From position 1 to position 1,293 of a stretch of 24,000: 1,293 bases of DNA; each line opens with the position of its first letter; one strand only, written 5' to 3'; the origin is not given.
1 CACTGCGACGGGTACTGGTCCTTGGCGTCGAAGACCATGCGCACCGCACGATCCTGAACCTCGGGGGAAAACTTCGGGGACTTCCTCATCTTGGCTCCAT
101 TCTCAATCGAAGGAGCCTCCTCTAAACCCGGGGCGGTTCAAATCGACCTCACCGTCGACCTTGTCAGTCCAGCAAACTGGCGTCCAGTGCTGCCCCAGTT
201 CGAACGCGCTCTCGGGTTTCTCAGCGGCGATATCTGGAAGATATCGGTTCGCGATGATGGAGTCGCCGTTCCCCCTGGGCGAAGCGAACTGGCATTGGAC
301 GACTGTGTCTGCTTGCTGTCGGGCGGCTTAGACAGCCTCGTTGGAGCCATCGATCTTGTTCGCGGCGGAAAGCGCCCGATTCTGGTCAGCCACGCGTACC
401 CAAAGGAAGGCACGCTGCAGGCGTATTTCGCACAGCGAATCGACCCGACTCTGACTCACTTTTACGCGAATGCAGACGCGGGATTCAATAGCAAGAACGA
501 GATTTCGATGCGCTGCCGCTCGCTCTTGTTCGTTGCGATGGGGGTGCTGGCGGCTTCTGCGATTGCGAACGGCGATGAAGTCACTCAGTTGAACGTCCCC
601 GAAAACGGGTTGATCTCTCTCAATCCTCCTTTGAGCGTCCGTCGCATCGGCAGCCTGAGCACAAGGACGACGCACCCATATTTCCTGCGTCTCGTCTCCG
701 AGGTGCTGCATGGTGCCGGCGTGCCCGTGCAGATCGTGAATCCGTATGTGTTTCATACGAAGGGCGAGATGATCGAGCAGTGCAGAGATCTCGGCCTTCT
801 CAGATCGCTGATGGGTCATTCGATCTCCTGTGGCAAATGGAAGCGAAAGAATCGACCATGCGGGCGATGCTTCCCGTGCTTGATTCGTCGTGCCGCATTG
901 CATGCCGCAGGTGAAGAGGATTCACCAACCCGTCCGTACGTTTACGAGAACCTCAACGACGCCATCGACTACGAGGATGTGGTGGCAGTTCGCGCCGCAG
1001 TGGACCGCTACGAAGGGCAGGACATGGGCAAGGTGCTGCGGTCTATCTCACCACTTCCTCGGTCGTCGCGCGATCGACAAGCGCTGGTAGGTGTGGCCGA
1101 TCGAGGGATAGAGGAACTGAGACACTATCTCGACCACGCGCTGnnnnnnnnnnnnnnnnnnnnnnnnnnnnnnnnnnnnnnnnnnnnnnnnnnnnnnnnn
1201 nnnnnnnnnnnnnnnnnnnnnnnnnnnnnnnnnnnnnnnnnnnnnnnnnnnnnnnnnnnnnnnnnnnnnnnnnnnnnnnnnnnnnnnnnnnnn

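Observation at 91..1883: Orphan QueC-like + TatD-like gene pair: the 3' half of a Qat-type anti-phage operon, with qatA and qatB not visible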

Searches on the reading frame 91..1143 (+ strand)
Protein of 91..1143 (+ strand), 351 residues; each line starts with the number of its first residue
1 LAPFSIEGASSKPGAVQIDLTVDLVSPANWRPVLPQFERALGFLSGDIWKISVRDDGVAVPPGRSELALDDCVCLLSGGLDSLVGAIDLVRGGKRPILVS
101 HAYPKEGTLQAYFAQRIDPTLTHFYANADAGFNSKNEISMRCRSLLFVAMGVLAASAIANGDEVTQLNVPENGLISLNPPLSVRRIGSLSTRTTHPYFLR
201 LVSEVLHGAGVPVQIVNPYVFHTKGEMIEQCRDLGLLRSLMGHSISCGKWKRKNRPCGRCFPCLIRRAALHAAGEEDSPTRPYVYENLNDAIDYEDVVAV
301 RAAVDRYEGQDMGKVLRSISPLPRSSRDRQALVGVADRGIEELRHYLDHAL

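Call 4: search_protein_families(library=padloc, proteins=[window:91-1143:+], max_evalue=0.01)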
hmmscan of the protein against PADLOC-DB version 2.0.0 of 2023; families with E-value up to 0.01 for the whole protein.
window:91-1143:+ (351 aa): 2 families
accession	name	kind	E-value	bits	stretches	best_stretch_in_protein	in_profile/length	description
PDLC02214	QatC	-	2.5e-87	291.6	1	17-348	90-446/453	-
PDLC00911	QueC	-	0.00038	18.7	0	202-268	121-183/190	QueC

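Call 5: search_protein_families(library=pfam, proteins=[window:91-1143:+], max_evalue=0.01)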
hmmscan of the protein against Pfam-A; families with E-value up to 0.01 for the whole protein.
window:91-1143:+ (351 aa): 1 family
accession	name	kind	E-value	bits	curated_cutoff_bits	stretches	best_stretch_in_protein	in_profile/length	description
PF06508.19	QueC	-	3.1e-10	40.4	22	1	197-273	134-209/210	Queuosine biosynthesis protein QueC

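Call 6: search_protein_families(library=ncbifam, proteins=[window:91-1143:+], max_evalue=0.01)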
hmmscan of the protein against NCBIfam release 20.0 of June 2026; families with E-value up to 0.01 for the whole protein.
window:91-1143:+ (351 aa): 2 families
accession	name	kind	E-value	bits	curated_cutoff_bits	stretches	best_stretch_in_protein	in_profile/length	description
NF041925.1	QatC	equivalog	2e-87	293.7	280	1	17-347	42-398/398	Qat anti-phage system QueC-like protein QatC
TIGR00364.1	TIGR00364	equivalog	4.8e-07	29.5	150.3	1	208-266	145-201/201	7-cyano-7-deazaguanine synthase QueC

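Call 10: find_related_loci(query=window:139-1143:+, collection=genome_contigs, flank=10000)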
Query window:139-1143:+ (335 aa) in genome_contigs; peptide patterns used: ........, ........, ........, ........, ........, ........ (x = any residue, [..] = any of these).
75 stretches matched a pattern; 14 encode a relative of the query (tblastn E <= 1e-3); 14 distinct loci.
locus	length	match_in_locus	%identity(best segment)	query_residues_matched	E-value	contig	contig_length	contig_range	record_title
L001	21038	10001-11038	46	1-333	2e-95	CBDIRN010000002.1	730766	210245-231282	MAG: uncultured Rhodospirillales bacterium isolate K1855-m1-bin08 genome assembly, contig: N-K1855-C163, whole genome sh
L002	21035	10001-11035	43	1-331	3e-76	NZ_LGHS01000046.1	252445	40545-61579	Pseudorhodobacter aquimaris strain KCTC 23043 ctg7180000021100, whole genome shotgun sequence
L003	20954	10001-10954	41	2-306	1e-75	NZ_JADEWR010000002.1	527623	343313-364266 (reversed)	Nodosilinea sp. LEGE 06152 Contig_2, whole genome shotgun sequence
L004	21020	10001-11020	40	2-331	1e-74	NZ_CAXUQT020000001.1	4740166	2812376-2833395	Phyllobacterium sp. LjRoot231 LJR231c1, whole genome shotgun sequence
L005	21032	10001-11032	44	1-331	5e-73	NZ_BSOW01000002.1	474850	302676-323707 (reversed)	Bradyrhizobium iriomotense strain NBRC 102520 sequence002, whole genome shotgun sequence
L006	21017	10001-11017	40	2-331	4e-72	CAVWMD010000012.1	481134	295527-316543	MAG: uncultured Alphaproteobacteria bacterium isolate MFD04434.bin.2.133 genome assembly, contig: contig_29480, whole ge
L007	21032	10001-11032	43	1-331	5e-72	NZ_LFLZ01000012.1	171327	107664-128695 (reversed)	Bradyrhizobium tropiciagri strain SEMIA 6148 contig00012, whole genome shotgun sequence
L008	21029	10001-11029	43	1-331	7e-71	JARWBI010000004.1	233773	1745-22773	Falsirhodobacter flavus strain SYSU M79828 NODE_4_length_233773_cov_201.314588, whole genome shotgun sequence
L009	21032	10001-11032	36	2-331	3e-61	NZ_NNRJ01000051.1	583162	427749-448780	Brucella thiophenivorans strain DSM 7216 O_thioNEW.contig.50_1, whole genome shotgun sequence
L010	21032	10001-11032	36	2-331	1e-61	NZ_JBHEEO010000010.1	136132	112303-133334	Brucella oryzae strain DSM 17471 NODE_10_length_136132_cov_60.036228, whole genome shotgun sequence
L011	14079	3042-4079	31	1-332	4e-53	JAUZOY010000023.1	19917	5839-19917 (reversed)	MAG: Bacteroidota bacterium isolate bin173(16d) IONDFHPJ_23, whole genome shotgun sequence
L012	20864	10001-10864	35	1-262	1e-50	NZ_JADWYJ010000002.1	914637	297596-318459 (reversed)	Maribellus sp. CM-23 NODE_2_length_914637_cov_52.029603, whole genome shotgun sequence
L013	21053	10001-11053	33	1-332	1e-48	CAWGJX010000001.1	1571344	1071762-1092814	MAG: uncultured Bacteroidales bacterium isolate MFD05705.bin.1.174 genome assembly, contig: contig_14185, whole genome s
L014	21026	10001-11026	42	2-331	3e-69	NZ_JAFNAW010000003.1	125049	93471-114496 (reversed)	Paracoccus fontiphilus strain MVW-1 scaffold3.1-size125049, whole genome shotgun sequence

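Call 13: search_protein_families(library=padloc, proteins=[L001:7181-8989:+, L001:8976-9746:+, L001:9731-11053:+, L001:11044-11784:+, L005:7214-8977:+, L005:8982-9743:+, L005:9728-11050:+, L005:10984-11814:+], max_evalue=0.001)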
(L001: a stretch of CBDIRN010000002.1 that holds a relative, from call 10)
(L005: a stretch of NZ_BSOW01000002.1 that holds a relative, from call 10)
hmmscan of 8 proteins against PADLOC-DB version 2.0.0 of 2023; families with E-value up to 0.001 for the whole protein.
L001:7181-8989:+ (603 aa): 8 families
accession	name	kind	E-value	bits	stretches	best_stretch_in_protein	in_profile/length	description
PDLC02210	QatA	-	3.6e-195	647.9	1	5-598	1-592/593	-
PDLC02209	QatA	-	5.3e-114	380.1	1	7-593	4-604/646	-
PDLC02361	PifA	-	3.1e-28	96.8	1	10-286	13-256/720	PifA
PDLC04959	PDC-S20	-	3.6e-24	84.1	1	36-296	40-271/464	-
PDLC04957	PDC-S20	-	8.2e-15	53.2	1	208-285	181-257/446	-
PDLC04958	PDC-S20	-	4.2e-13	47.4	2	37-110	29-99/458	-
PDLC04956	PDC-S20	-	1.9e-11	42.1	1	41-290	38-259/450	-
PDLC00493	JetB1|JetB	-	8.7e-05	20.2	1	77-177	147-243/279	DUF4194 domain; MukE-like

L001:8976-9746:+ (257 aa): 3 families
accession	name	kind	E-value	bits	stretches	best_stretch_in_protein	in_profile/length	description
PDLC02212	QatB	-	1.6e-60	202.8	1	17-256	12-248/248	-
PDLC02213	QatB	-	8.4e-22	76.4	1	35-252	63-283/294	-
PDLC02211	QatB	-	1.9e-08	32.5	1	72-252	1-182/191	-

L001:9731-11053:+ (441 aa): 2 families
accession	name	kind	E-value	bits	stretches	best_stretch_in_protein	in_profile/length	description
PDLC02214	QatC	-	8.9e-111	368.9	1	9-435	9-446/453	-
PDLC00911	QueC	-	1.2e-06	26.9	1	278-351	114-183/190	QueC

L001:11044-11784:+ (247 aa): 1 family
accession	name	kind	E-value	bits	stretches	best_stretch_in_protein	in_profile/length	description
PDLC02215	QatD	-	4.5e-91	302.7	1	3-243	5-247/250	-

L005:7214-8977:+ (588 aa): 7 families
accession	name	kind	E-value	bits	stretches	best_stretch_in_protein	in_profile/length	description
PDLC02210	QatA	-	3.3e-205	681.1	1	1-582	1-586/593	-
PDLC02209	QatA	-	7.8e-96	320.1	1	3-583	4-604/646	-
PDLC02361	PifA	-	8.6e-27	92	1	7-286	14-264/720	PifA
PDLC04959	PDC-S20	-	5.8e-22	76.9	1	32-283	40-266/464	-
PDLC04957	PDC-S20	-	2.6e-14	51.5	2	200-275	181-255/446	-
PDLC04958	PDC-S20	-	5.2e-14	50.4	2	33-93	29-88/458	-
PDLC04956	PDC-S20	-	1.8e-10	38.8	1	37-278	38-255/450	-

L005:8982-9743:+ (254 aa): 3 families
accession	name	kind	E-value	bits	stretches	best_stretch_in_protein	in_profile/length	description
PDLC02212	QatB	-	2.3e-61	205.6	1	1-252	1-247/248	-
PDLC02213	QatB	-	1.3e-21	75.8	1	29-225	60-260/294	-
PDLC02211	QatB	-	6.8e-07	27.3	1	69-236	1-169/191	-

L005:9728-11050:+ (441 aa): 2 families
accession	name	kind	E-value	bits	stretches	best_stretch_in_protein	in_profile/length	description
PDLC02214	QatC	-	2.1e-111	371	1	6-436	6-446/453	-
PDLC00911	QueC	-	0.00056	18.1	0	281-354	115-183/190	QueC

L005:10984-11814:+ (277 aa): 1 family
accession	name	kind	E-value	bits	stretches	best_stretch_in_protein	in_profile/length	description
PDLC02215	QatD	-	2.4e-90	300.3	1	23-261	6-246/250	-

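Call 18: find_homologous_proteins(query=window:142-1143:+, max_evalue=1e-20)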
Query window:142-1143:+ (334 aa): 7471 proteins with E <= 1e-20 among 8000 candidates; the best 120 are listed.
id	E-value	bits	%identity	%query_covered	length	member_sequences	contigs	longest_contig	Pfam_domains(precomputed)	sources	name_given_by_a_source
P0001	5.6e-217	738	97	100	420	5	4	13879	PF06508.20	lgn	-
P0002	6.8e-139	481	66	100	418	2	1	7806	PF06508.20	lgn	-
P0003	6.5e-131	455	64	100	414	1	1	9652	PF06508.20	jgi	jgi:7-cyano-7-deazaguanine synthase in queuosine biosynthesis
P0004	1.4e-130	453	63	100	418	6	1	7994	PF06508.20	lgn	-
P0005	4.6e-130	452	63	100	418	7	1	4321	PF06508.20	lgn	-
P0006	2.5e-115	403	68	84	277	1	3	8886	PF06508.20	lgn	-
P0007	4.0e-93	330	49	99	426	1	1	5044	PF06508.20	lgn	-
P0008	1.6e-91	325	46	99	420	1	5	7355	PF06508.20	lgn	-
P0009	6.3e-90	320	46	100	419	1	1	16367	PF06508.20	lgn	-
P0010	1.4e-87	312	47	99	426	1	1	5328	PF06508.20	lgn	-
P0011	2.0e-87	312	46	99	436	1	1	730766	PF06508.20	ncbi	-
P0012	3.8e-87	311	47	100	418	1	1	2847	PF06508.20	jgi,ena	-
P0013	1.0e-86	309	45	99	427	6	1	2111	PF06508.20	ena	-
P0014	6.1e-86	307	46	99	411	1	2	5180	PF06508.20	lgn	-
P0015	7.5e-86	307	46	100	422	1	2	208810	PF06508.20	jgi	jgi:hypothetical protein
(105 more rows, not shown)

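Call 19: find_encoding_contigs(protein=P0001, flank=10000, max_places=6)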
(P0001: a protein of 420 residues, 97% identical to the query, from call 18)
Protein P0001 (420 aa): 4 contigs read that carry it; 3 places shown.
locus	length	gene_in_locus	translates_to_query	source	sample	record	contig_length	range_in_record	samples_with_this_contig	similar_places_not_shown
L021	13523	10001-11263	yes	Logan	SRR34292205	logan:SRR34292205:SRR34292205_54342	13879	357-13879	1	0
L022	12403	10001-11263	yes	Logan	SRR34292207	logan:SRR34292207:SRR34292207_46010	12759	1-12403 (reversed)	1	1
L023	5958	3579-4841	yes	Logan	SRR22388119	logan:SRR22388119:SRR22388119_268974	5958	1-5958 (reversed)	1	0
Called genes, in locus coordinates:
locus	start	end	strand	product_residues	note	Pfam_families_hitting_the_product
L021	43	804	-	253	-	-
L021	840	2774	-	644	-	-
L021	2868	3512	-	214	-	-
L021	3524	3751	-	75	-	-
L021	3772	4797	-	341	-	PF08843:AbiEii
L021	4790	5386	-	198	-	PF19570:DUF6088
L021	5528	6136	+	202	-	-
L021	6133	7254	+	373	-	PF01381:HTH_3 (faint), PF13560:HTH_31 (weak), PF06114:Peptidase_M78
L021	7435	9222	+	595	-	PF07693:KAP_NTPase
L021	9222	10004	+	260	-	PF28083:QatB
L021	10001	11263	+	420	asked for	PF06508:QueC (weak)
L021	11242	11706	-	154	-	-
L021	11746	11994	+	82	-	PF01026:TatD_DNase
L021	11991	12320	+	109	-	-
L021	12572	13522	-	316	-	?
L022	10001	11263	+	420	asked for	PF06508:QueC (weak)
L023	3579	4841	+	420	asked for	PF06508:QueC (weak)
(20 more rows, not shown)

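Call 26: find_homologous_proteins(query=L021:7435-9219:+, max_evalue=1e-50)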
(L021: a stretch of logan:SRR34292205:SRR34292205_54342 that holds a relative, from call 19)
Query L021:7435-9219:+ (595 aa): 2515 proteins with E <= 1e-50 among 8000 candidates; the best 120 are listed.
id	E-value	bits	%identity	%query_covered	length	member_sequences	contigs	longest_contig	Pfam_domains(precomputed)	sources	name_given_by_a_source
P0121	0.0e+0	1285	98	100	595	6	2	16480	PF07693.21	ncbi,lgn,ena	-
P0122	0.0e+0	1057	81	100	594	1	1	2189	PF07693.21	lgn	-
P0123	2.8e-258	877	67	100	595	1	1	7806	PF07693.21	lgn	-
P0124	8.6e-256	868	66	100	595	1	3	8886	PF07693.21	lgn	-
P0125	1.9e-254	864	65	100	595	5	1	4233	PF07693.21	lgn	-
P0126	3.1e-241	820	63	100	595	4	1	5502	PF07693.21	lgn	-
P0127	4.8e-232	790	61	100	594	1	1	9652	PF07693.21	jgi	jgi:predicted KAP-like P-loop ATPase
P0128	6.9e-151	522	46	99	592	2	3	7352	PF07693.21,PF13401.13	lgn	-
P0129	2.0e-147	511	46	98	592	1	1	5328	PF07693.21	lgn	-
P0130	5.6e-146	506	44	99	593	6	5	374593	PF07693.21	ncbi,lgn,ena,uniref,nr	ncbi:MAG: NTPase KAP [Thalassospira sp.]|uniref:KAP family P-loop NTPase fold protein n=1 Tax=Thalas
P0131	1.3e-145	505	45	100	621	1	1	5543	PF07693.21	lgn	-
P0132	1.2e-144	501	45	95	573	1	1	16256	PF07693.21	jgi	jgi:predicted KAP-like P-loop ATPase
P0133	4.7e-142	493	44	100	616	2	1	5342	PF07693.21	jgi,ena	-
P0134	6.3e-142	492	42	100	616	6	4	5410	PF07693.21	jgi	jgi:predicted KAP-like P-loop ATPase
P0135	1.1e-140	488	42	100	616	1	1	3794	PF07693.21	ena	-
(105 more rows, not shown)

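Call 27: list_cluster_members(proteins=[P0121, P0122, P0001])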
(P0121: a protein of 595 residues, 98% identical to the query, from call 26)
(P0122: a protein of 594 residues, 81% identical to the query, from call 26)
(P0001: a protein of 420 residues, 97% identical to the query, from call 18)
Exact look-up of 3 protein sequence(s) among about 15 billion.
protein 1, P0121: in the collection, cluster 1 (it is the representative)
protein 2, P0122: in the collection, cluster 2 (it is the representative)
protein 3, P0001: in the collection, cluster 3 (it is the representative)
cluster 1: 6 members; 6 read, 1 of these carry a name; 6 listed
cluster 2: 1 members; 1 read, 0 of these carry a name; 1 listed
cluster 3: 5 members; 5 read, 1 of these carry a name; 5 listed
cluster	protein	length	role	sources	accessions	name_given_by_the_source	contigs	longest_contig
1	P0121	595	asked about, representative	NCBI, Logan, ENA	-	-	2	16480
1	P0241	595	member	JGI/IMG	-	predicted KAP-like P-loop ATPase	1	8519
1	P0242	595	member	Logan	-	-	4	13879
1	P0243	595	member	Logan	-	-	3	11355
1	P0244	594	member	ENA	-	-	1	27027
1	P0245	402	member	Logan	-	-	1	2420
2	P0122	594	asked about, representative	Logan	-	-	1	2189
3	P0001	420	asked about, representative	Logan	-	-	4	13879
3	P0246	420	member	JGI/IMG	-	hypothetical protein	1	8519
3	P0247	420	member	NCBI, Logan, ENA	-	-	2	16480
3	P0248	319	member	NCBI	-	-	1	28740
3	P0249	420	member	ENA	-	-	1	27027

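Call 28: find_encoding_contigs(protein=P0248, flank=10000, max_places=6)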
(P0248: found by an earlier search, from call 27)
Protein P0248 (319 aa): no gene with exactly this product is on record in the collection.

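Call 30: find_encoding_contigs(protein=P0245, flank=10000, max_places=6)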
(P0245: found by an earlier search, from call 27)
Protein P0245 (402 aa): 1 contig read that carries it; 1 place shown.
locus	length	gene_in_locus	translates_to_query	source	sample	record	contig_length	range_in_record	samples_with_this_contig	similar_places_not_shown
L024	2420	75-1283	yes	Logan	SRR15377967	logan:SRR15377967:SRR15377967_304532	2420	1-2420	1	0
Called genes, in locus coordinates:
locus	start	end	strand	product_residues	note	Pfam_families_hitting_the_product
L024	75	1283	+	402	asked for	PF07693:KAP_NTPase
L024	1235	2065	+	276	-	PF28083:QatB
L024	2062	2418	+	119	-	?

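Call 31: find_encoding_contigs(protein=P0122, flank=10000, max_places=6)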
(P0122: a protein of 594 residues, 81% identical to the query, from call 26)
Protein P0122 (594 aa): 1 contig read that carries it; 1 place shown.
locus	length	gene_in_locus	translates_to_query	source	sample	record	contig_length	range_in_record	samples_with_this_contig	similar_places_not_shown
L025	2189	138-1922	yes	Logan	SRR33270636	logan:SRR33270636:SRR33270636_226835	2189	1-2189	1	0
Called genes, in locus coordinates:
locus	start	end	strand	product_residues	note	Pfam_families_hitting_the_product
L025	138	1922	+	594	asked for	PF07693:KAP_NTPase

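Call 32: find_encoding_contigs(protein=P0243, flank=10000, max_places=6)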
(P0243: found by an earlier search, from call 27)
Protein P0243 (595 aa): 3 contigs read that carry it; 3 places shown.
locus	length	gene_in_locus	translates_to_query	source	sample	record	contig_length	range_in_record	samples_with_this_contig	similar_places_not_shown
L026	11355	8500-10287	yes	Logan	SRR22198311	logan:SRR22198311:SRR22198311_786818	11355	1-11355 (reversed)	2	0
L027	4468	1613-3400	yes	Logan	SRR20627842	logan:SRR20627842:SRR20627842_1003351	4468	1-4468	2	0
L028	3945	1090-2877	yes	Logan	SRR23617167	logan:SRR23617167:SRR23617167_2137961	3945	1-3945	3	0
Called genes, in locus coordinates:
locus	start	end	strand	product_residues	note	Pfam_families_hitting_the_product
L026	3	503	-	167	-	?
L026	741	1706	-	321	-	PF13676:TIR_2, PF27176:Y4lF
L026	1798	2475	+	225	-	-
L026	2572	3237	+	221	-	PF08986:DUF1889 (faint)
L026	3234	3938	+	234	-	PF16289:PIN_12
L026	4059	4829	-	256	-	-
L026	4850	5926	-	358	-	PF08843:AbiEii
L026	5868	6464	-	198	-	PF19570:DUF6088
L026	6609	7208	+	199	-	-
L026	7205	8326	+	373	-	PF01381:HTH_3 (weak), PF13560:HTH_31 (weak), PF06114:Peptidase_M78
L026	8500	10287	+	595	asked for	PF07693:KAP_NTPase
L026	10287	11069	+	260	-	PF28083:QatB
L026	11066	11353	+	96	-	?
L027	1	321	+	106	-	?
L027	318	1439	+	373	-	PF01381:HTH_3 (weak), PF13560:HTH_31 (weak), PF06114:Peptidase_M78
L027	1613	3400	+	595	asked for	PF07693:KAP_NTPase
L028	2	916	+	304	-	?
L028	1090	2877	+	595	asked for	PF07693:KAP_NTPase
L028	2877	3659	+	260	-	PF28083:QatB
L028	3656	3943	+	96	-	?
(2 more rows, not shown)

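Call 33: find_encoding_contigs(protein=P0121, flank=10000, max_places=6)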
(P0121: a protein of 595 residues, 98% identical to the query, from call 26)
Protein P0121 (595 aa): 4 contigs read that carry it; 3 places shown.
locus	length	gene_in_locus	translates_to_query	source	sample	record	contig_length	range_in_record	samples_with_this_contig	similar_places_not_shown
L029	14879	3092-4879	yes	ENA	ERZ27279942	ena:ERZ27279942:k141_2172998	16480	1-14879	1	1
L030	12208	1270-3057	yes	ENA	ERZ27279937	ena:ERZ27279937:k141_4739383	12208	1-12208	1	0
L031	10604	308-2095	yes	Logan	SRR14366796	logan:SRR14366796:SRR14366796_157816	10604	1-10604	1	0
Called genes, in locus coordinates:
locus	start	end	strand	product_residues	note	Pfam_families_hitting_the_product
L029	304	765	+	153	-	PF03061:4HBT, PF22636:FlK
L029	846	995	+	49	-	-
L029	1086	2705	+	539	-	PF01548:DEDD_Tnp_IS110, PF02371:Transposase_20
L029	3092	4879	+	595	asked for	PF07693:KAP_NTPase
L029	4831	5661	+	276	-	PF28083:QatB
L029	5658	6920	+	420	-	PF06508:QueC (weak)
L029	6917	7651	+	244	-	PF01026:TatD_DNase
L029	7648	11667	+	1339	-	PF20720:nSTAND3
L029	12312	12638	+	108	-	-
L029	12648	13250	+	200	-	PF02834:LigT_PEase (faint), PF13563:2_5_RNA_ligase2 (weak)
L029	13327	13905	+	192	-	PF00383:dCMP_cyt_deam_1, PF14437:MafB19-deam, PF14439:Bd3614-deam (weak)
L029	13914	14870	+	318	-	PF02016:Peptidase_S66, PF17676:Peptidase_S66C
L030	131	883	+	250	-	PF02371:Transposase_20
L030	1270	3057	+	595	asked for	PF07693:KAP_NTPase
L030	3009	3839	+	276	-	PF28083:QatB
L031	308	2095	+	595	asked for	PF07693:KAP_NTPase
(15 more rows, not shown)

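Call 46: search_protein_families(library=pfam, proteins=[L026:10287-11066:+, L026:8500-10284:+], max_evalue=0.01)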
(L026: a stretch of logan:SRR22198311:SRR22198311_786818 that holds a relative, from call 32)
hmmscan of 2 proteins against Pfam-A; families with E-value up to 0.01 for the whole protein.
L026:10287-11066:+ (260 aa): 0 families

L026:8500-10284:+ (595 aa): 2 families
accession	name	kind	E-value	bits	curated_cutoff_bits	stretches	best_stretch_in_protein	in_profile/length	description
PF07693.20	KAP_NTPase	-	1.7e-52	178.9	20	1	15-383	2-291/293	KAP family P-loop domain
PF13401.12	AAA_22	-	0.0016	19.2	27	0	37-98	10-64/130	AAA domain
